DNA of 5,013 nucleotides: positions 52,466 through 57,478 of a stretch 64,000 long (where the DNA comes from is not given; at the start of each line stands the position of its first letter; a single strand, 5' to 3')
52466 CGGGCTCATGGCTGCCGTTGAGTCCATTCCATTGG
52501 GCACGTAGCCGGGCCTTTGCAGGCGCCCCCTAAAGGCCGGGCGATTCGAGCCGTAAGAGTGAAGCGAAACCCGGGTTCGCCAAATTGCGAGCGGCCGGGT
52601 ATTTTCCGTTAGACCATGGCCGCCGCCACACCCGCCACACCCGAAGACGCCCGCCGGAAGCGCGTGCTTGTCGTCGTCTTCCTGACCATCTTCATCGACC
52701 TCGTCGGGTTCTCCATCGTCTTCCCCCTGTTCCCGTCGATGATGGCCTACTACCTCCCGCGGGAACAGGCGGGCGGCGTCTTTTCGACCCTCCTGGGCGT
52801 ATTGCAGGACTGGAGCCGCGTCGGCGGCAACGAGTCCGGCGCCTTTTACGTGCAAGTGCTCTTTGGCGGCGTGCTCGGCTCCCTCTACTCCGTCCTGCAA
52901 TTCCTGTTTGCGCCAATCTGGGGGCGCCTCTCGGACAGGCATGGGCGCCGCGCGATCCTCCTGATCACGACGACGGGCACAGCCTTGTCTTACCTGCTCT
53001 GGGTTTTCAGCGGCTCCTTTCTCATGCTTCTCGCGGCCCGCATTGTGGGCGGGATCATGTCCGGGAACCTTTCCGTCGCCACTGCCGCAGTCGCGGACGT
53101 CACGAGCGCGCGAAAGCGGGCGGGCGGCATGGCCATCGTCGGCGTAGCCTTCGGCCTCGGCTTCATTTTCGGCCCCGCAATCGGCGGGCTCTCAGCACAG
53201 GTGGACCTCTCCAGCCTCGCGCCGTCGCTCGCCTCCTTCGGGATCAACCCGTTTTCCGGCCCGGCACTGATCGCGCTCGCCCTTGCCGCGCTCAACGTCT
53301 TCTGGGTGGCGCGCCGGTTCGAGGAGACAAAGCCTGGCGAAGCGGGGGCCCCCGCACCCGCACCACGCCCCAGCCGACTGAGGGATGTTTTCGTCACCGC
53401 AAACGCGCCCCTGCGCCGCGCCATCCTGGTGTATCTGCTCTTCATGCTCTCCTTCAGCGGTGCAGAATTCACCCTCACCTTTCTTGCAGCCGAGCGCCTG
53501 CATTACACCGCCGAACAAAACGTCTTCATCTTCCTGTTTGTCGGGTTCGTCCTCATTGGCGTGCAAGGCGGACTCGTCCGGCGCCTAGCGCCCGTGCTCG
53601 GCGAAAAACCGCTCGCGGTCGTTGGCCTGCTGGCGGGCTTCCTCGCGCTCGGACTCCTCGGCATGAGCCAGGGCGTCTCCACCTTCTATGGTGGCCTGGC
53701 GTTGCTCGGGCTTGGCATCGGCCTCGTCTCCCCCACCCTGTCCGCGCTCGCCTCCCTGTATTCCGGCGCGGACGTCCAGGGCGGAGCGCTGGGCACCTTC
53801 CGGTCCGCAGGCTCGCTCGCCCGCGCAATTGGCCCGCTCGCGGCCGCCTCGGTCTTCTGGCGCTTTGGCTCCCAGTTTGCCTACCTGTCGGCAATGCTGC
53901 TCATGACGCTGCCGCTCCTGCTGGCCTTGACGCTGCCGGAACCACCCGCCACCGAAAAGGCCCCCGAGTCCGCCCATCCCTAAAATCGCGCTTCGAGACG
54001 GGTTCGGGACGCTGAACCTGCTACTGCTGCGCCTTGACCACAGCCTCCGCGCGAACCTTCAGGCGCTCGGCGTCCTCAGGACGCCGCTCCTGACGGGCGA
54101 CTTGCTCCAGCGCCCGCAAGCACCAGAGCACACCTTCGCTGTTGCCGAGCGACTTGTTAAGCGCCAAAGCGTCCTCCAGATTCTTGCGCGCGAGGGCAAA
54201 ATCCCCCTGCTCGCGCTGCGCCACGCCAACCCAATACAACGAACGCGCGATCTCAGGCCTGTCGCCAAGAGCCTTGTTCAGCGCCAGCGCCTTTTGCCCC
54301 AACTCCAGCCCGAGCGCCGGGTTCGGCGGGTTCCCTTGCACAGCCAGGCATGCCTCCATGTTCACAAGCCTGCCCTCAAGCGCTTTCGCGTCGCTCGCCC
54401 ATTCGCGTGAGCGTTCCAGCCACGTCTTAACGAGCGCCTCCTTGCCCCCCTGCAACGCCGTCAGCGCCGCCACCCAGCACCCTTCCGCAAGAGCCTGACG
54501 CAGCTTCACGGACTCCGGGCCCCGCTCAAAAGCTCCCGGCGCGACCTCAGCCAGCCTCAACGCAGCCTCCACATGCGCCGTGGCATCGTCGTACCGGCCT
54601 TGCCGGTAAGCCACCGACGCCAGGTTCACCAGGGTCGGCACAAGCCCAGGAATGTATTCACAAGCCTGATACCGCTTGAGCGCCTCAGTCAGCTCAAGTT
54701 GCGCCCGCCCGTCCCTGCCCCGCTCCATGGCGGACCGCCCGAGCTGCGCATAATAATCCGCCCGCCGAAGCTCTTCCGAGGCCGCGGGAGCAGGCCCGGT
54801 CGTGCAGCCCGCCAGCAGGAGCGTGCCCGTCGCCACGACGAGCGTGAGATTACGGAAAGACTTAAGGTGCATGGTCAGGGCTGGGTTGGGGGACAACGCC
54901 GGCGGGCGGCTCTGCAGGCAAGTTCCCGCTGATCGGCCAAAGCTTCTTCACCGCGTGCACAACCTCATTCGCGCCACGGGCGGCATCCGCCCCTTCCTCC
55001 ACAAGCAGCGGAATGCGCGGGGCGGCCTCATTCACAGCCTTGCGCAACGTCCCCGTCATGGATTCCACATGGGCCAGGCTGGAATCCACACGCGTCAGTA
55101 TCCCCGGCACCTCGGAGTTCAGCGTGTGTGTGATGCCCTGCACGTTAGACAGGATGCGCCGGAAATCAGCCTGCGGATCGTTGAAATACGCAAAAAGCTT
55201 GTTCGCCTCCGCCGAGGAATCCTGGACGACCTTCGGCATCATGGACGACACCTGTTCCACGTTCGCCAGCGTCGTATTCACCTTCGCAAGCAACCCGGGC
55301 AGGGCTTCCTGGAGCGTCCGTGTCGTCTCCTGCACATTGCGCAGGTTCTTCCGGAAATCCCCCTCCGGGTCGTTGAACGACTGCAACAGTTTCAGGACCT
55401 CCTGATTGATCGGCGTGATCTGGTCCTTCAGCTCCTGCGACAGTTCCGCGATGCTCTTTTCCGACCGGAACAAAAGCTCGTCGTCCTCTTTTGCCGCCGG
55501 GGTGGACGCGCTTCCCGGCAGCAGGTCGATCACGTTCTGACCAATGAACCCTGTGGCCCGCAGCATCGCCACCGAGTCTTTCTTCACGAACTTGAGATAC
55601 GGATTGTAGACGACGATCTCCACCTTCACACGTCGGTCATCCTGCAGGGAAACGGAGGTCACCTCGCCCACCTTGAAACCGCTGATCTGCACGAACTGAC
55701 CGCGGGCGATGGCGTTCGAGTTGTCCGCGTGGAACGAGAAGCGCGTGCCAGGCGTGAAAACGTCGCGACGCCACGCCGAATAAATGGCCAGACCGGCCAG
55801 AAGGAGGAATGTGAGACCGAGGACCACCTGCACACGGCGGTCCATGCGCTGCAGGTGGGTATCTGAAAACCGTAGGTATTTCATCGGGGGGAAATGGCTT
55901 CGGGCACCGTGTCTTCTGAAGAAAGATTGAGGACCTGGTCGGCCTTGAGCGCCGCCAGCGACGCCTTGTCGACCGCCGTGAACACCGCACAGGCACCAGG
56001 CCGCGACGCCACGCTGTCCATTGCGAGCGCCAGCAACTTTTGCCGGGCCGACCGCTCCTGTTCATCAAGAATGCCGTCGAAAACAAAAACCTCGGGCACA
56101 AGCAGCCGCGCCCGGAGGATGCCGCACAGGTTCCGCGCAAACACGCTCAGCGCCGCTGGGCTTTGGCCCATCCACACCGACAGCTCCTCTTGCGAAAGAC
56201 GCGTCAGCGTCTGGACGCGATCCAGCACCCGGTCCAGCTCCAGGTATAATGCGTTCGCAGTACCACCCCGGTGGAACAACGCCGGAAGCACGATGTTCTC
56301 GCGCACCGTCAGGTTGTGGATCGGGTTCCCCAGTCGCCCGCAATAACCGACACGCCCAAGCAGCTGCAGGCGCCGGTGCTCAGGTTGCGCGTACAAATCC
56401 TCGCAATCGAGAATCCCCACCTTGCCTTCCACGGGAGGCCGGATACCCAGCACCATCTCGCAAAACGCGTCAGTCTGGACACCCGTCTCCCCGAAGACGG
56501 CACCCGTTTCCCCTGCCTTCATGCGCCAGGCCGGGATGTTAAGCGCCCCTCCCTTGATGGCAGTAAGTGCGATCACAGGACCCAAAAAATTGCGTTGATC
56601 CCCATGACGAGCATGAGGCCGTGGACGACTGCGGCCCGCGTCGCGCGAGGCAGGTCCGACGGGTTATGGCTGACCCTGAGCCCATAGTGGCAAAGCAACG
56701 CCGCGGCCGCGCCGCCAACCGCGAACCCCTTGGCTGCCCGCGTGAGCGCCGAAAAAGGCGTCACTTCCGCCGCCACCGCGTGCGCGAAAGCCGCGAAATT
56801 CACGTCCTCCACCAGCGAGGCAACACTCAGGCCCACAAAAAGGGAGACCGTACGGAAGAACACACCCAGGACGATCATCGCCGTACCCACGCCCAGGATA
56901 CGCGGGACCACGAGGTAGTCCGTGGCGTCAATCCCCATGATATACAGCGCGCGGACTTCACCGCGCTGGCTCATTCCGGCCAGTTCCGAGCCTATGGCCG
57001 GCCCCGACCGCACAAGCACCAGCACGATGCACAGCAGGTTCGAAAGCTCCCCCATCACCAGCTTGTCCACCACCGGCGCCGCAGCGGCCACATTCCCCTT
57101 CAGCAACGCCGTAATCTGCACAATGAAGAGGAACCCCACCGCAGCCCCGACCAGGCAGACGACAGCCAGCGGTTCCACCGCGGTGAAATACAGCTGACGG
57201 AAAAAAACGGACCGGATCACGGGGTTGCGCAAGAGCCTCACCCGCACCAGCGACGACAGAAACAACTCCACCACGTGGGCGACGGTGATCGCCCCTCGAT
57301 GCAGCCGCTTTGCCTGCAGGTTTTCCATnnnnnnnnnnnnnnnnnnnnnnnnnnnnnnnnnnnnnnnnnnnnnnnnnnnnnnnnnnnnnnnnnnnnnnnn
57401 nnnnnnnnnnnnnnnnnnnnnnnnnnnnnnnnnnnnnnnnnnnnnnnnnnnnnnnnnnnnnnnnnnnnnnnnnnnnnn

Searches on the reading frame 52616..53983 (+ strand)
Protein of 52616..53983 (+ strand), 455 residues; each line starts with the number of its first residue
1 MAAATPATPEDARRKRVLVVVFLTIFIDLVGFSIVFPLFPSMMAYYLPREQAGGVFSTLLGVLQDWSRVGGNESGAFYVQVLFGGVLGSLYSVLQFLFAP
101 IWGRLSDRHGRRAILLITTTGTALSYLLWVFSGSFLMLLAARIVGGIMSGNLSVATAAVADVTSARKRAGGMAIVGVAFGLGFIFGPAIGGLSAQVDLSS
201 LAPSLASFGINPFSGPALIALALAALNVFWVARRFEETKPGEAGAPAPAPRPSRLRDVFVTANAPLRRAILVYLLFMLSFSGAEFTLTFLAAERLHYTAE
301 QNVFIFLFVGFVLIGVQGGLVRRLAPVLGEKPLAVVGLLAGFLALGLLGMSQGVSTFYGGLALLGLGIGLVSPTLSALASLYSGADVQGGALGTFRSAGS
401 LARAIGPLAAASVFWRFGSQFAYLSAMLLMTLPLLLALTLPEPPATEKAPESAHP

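Call 61: search_protein_families(library=pfam, proteins=[window:52616-53983:+], max_evalue=0.01)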
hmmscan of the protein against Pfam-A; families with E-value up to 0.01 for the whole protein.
window:52616-53983:+ (455 aa): 1 family
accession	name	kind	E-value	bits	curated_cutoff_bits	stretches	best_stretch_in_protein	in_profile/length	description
PF07690.21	MFS_1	-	1.3e-47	162.8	33.4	2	21-407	1-347/347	Major Facilitator Superfamily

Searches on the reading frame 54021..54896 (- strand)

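Call 61: search_protein_families(library=pfam, proteins=[window:54021-54896:-], max_evalue=0.01)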
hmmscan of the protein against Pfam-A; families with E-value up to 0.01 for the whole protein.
window:54021-54896:- (291 aa): 10 families
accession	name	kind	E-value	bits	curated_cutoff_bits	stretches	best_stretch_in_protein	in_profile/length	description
PF13424.12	TPR_12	-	1.5e-20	73.6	30.1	3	216-286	2-74/77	Tetratricopeptide repeat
PF07719.23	TPR_2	-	3.8e-12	45.8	27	2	89-116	4-31/34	Tetratricopeptide repeat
PF13181.12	TPR_8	-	4e-08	33.2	25.7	0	217-248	1-32/34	Tetratricopeptide repeat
PF00515.34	TPR_1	-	2.8e-07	30.5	27.8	0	88-116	3-31/34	Tetratricopeptide repeat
PF13432.12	TPR_16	-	1.5e-06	28.9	32.7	2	205-245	19-59/65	Tetratricopeptide repeat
PF13374.12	TPR_10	-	5.4e-05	23.5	27.5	1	88-117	4-33/42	Tetratricopeptide repeat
PF13174.12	TPR_6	-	0.0017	19.3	26.3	0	219-244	2-27/33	Tetratricopeptide repeat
PF17874.7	TPR_MalT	-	0.002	17.9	45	0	45-117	39-111/336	MalT-like TPR region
PF13431.12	TPR_17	-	0.0026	18.3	24.4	0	208-237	4-33/34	Tetratricopeptide repeat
PF13428.12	TPR_14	-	0.0061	17.6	23.5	0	90-116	5-31/44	Tetratricopeptide repeat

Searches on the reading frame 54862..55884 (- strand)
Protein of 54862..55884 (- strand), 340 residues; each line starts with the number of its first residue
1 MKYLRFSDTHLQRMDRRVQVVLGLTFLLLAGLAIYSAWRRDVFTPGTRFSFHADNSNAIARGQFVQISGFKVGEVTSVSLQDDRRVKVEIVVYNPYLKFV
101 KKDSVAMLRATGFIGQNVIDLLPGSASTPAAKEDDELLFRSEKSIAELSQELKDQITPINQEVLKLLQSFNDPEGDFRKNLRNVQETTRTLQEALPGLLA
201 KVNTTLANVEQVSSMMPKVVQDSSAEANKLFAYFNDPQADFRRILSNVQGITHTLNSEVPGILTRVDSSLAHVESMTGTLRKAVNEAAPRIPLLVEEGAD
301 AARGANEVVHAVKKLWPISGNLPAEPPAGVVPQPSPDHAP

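Call 61: search_protein_families(library=pfam, proteins=[window:54862-55884:-], max_evalue=0.01)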
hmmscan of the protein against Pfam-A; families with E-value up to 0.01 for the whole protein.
window:54862-55884:- (340 aa): 3 families
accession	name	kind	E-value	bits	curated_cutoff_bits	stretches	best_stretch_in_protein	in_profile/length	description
PF02470.25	MlaD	-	7.5e-16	58.6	25.1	1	46-124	2-81/81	MlaD protein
PF06103.16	DUF948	-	1.5e-06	28.7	37.2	0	144-193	30-79/89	Bacterial protein of unknown function (DUF948)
PF04513.17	Baculo_PEP_C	-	3.1e-06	27.7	38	1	178-289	19-132/140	Baculovirus polyhedron envelope protein, PEP, C terminus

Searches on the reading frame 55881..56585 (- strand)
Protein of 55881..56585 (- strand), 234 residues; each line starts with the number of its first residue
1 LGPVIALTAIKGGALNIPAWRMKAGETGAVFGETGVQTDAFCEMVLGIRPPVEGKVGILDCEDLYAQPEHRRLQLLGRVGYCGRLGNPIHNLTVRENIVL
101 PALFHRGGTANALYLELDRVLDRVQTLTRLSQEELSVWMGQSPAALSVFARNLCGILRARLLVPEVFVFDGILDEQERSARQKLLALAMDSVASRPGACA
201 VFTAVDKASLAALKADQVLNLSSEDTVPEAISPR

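Call 61: search_protein_families(library=pfam, proteins=[window:55881-56585:-], max_evalue=0.01)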
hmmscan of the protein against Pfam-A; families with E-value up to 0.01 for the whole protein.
window:55881-56585:- (234 aa): 1 family
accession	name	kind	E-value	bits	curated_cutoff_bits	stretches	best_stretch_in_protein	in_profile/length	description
PF00005.33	ABC_tran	-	0.0029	18.6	25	1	19-170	5-133/137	ABC transporter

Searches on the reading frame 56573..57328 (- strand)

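Call 61: search_protein_families(library=pfam, proteins=[window:56573-57328:-], max_evalue=0.01)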
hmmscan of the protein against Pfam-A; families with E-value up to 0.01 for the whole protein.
window:56573-57328:- (251 aa): 1 family
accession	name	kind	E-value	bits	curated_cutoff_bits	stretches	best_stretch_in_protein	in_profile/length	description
PF02405.21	MlaE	-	6.7e-36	124.3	22.5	1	42-250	1-211/212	Permease MlaE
